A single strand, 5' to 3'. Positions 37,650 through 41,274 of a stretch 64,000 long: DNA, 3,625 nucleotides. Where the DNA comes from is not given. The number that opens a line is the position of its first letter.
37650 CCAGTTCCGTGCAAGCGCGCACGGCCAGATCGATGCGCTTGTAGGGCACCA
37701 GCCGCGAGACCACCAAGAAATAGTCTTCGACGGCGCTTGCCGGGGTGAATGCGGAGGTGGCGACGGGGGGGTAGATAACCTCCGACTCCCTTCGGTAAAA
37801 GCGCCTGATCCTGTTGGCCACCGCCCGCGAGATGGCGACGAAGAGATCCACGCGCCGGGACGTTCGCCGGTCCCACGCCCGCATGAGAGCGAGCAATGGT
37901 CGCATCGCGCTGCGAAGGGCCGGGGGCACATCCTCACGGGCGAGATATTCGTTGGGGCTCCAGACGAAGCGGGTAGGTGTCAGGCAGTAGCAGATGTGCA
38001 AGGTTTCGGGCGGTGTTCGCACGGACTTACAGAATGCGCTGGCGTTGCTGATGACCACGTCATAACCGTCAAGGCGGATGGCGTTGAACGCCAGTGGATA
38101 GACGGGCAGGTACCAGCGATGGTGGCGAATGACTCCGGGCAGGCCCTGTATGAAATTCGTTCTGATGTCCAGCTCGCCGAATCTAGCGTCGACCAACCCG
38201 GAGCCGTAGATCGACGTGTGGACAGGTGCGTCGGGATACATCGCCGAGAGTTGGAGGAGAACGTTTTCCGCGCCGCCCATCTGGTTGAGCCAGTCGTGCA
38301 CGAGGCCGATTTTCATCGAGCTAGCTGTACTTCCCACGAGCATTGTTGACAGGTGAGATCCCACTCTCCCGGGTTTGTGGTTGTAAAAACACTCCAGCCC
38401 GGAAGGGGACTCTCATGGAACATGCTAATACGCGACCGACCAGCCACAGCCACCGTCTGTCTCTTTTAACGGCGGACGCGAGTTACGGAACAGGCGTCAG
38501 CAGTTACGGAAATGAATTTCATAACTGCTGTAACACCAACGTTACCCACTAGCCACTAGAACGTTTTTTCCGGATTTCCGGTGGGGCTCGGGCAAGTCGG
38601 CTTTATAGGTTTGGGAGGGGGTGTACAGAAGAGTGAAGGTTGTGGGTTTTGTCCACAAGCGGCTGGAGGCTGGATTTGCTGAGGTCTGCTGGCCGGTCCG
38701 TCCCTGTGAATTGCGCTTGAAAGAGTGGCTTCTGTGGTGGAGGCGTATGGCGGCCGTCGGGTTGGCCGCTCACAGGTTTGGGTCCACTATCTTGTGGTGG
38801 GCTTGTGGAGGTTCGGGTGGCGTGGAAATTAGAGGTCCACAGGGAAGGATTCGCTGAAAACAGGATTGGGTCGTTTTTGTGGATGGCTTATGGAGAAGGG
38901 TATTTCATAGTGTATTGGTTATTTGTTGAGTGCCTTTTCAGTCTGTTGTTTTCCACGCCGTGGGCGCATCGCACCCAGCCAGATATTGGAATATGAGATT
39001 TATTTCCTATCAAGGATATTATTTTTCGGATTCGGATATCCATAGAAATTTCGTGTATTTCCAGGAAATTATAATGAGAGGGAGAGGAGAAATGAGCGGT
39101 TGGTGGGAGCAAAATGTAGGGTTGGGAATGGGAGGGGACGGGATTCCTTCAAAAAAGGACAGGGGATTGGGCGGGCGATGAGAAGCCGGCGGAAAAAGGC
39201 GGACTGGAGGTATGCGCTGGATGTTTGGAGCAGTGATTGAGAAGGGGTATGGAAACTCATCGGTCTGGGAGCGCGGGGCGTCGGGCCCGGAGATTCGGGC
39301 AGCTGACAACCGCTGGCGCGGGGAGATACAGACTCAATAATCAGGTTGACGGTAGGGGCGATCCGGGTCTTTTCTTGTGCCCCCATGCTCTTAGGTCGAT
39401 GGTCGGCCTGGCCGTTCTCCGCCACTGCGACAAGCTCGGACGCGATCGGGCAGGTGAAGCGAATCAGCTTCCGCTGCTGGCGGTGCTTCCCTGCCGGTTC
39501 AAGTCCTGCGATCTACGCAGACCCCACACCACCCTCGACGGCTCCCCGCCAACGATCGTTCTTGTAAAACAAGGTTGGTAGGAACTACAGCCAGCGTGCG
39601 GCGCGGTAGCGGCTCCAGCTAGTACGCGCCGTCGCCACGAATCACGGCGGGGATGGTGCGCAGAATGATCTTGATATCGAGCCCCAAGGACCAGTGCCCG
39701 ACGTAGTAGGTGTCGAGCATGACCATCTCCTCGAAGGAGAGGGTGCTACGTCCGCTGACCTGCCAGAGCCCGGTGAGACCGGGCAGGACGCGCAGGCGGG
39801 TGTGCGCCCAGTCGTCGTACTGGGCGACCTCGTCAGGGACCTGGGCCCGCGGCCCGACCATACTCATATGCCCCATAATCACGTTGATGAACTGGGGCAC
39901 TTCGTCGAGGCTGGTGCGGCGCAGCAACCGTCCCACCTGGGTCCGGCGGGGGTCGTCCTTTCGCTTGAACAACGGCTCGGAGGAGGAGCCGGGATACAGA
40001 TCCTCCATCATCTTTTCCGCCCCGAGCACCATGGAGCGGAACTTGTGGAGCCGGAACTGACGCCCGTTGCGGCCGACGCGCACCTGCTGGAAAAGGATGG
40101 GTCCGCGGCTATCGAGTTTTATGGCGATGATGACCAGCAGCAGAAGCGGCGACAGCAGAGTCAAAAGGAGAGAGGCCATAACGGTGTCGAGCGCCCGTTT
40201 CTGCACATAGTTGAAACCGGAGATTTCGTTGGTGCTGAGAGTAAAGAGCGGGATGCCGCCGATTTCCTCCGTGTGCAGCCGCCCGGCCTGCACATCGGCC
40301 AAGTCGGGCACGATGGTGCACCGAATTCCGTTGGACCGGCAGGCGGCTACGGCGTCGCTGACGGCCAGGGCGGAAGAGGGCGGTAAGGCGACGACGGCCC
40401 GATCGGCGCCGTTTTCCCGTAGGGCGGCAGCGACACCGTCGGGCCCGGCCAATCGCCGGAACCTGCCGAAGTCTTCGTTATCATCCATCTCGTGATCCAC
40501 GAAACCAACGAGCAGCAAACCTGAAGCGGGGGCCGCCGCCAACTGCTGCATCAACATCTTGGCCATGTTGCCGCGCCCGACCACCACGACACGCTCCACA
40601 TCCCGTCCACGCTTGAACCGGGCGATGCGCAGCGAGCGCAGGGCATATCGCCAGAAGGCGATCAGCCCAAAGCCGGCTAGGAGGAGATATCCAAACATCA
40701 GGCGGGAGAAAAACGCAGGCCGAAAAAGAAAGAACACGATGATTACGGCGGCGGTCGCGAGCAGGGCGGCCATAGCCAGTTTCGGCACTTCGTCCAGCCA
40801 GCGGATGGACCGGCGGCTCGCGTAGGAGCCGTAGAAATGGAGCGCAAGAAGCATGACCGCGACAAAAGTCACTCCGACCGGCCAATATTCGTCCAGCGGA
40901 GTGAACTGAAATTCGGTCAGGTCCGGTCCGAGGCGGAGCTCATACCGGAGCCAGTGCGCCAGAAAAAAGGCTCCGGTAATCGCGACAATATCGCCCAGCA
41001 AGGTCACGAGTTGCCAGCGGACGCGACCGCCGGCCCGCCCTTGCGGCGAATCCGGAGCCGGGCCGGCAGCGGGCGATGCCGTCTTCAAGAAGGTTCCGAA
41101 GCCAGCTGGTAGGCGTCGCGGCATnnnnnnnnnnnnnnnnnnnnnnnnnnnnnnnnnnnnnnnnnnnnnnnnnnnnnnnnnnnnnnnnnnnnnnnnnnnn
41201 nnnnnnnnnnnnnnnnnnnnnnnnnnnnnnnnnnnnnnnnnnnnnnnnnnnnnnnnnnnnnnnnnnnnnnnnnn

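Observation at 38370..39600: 1.25-kb cytosine-depleted, AT-rich non-coding island with G-quadruplex motifs in the middle of the EPS operon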

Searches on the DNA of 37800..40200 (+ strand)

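Call 4: search_rna_families(source=window, start=37800, end=40200, threshold=evalue, max_evalue=10, show_alignments=2)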
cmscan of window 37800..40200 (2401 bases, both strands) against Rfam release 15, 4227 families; matches with E-value up to 10: 1.
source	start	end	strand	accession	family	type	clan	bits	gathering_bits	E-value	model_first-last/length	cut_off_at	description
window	39706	39900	-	RF03018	RT-15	Gene; sRNA;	-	17.5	82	0.29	1-192/192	no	RT-15 RNA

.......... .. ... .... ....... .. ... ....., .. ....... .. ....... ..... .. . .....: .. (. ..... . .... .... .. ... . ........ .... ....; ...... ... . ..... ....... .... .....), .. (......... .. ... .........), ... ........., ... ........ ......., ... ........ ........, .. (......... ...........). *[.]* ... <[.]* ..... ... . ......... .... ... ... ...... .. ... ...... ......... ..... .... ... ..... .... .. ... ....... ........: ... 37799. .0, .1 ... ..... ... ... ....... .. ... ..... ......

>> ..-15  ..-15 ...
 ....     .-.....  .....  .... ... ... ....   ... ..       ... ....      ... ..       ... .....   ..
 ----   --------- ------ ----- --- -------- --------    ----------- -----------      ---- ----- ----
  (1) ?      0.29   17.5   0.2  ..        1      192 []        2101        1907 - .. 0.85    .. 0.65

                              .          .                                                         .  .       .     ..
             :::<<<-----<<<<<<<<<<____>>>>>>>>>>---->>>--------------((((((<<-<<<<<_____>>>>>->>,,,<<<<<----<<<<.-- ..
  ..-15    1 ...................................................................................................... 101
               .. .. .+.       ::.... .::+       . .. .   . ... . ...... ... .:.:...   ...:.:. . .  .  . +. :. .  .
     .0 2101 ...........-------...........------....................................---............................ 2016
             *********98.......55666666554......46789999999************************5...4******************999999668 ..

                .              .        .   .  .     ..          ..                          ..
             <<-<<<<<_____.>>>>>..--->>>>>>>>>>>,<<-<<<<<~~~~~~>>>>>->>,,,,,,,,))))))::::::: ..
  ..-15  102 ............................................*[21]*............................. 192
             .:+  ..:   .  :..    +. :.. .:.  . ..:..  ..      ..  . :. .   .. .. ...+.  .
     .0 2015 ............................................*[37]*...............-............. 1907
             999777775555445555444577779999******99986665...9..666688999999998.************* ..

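Call 71: search_dna_similar(query=window:38317-39618:+, collection=plasmids, mode=distant, max_rows=8)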
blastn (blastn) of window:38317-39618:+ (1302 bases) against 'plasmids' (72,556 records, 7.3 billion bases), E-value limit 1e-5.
No match.

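Call 72: search_dna_similar(query=window:38317-39618:+, collection=phages, mode=distant, max_rows=8)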
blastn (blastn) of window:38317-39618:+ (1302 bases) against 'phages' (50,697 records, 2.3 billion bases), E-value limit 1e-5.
No match.

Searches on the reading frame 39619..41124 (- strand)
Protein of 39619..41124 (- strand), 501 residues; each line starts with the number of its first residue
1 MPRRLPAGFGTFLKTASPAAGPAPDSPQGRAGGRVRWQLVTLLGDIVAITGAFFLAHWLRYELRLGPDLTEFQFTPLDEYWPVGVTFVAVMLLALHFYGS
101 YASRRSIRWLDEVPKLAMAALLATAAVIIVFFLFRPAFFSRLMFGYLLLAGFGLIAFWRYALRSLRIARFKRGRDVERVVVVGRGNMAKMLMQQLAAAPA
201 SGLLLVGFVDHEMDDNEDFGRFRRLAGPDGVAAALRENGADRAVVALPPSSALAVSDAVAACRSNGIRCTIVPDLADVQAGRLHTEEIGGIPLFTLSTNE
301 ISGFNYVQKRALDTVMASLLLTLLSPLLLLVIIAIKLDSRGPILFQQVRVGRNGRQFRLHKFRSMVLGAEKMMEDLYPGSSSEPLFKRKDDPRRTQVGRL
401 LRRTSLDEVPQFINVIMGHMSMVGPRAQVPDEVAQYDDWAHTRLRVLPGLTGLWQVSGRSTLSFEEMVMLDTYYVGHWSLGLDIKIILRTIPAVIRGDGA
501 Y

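Call 9: search_protein_families(library=pfam, proteins=[window:39619-41124:-])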
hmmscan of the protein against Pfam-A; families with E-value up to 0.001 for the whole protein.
window:39619-41124:- (501 aa): 2 families
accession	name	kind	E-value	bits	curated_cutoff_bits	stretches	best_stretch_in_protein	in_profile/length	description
PF02397.22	Bac_transf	-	4.4e-64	215.8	27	1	309-495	1-178/179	Bacterial sugar transferase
PF13727.12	CoA_binding_3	-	1.3e-16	61.5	25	1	98-273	3-175/175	CoA-binding domain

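Call 52: find_encoding_contigs(protein=window:39619-41088:-, flank=3000, max_places=10)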
Protein window:39619-41088:- (489 aa): 3 contigs read that carry it; 2 places shown.
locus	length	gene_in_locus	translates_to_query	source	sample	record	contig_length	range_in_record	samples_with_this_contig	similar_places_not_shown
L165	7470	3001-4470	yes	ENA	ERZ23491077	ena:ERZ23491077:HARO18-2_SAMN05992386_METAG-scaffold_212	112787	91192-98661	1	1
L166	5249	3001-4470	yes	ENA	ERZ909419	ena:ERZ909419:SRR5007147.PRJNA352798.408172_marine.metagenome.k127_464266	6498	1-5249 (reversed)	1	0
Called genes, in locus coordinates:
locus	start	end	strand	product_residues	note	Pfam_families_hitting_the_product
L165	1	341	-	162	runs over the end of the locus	PF22784:PTP-SAK, PF22785:Tc-R-P, PF00782:DSPc, PF22741:PTP-NADK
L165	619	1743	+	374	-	PF00005:ABC_tran, PF02463:SMC_N (weak), PF13304:AAA_21 (faint), PF17912:OB_MalK, PF08402:TOBE_2 (faint), PF03459:TOBE (faint)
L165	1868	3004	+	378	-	PF13439:Glyco_transf_4, PF13579:Glyco_trans_4_4, PF13524:Glyco_trans_1_2 (faint), PF20706:GT4-conflict, PF00534:Glycos_transf_1, PF13692:Glyco_trans_1_4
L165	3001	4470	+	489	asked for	PF13727:CoA_binding_3, PF02397:Bac_transf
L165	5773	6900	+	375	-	PF13439:Glyco_transf_4, PF13579:Glyco_trans_4_4 (weak), PF00534:Glycos_transf_1, PF13692:Glyco_trans_1_4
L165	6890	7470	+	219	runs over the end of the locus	-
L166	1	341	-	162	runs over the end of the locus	PF22784:PTP-SAK, PF22785:Tc-R-P, PF00782:DSPc, PF22741:PTP-NADK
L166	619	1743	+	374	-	PF00005:ABC_tran, PF02463:SMC_N (weak), PF13304:AAA_21 (faint), PF17912:OB_MalK, PF08402:TOBE_2 (faint), PF03459:TOBE (faint)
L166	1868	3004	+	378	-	PF13439:Glyco_transf_4, PF13579:Glyco_trans_4_4, PF13524:Glyco_trans_1_2 (faint), PF20706:GT4-conflict, PF00534:Glycos_transf_1, PF13692:Glyco_trans_1_4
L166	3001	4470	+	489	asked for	PF13727:CoA_binding_3, PF02397:Bac_transf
